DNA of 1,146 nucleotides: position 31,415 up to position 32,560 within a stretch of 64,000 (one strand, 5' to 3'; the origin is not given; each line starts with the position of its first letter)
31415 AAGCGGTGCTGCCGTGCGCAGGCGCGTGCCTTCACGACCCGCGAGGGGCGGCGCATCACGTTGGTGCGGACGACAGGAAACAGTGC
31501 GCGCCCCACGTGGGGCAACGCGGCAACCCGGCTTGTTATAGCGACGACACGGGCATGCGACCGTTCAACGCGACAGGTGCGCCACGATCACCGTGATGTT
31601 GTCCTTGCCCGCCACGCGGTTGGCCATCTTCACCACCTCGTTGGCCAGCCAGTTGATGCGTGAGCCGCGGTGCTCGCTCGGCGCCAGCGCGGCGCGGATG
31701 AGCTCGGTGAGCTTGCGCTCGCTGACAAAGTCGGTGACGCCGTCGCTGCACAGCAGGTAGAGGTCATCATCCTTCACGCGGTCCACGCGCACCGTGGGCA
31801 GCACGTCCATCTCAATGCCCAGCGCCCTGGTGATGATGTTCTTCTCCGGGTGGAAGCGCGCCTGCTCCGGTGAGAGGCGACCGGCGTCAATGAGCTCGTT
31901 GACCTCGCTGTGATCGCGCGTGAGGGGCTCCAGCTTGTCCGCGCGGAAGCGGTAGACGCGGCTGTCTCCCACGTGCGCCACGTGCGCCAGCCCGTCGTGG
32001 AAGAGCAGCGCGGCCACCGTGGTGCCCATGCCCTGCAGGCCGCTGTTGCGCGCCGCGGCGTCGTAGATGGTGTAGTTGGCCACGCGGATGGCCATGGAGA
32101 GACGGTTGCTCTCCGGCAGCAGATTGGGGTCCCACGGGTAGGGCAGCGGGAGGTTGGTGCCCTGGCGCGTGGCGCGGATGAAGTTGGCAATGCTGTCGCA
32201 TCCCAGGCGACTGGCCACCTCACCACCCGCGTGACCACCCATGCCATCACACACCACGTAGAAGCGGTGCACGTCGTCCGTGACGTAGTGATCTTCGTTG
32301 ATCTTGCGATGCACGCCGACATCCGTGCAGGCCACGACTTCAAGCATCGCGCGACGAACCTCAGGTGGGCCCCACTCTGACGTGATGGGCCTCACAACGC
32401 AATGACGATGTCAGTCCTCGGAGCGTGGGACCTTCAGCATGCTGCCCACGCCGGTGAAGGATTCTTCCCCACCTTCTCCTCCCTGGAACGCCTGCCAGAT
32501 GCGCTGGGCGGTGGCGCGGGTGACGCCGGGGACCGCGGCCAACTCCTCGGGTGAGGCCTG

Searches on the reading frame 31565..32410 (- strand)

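Call 58: search_protein_families(library=pfam, proteins=[window:31565-32410:-], max_evalue=0.00001)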
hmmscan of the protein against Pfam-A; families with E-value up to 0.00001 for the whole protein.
window:31565-32410:- (281 aa): 2 families
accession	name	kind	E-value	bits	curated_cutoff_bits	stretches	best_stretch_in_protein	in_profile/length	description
PF13672.11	PP2C_2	-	5.8e-14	52.6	24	1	39-249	13-199/209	Protein phosphatase 2C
PF00481.26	PP2C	-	6.1e-10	39.6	20.3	0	48-171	34-144/255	Protein phosphatase 2C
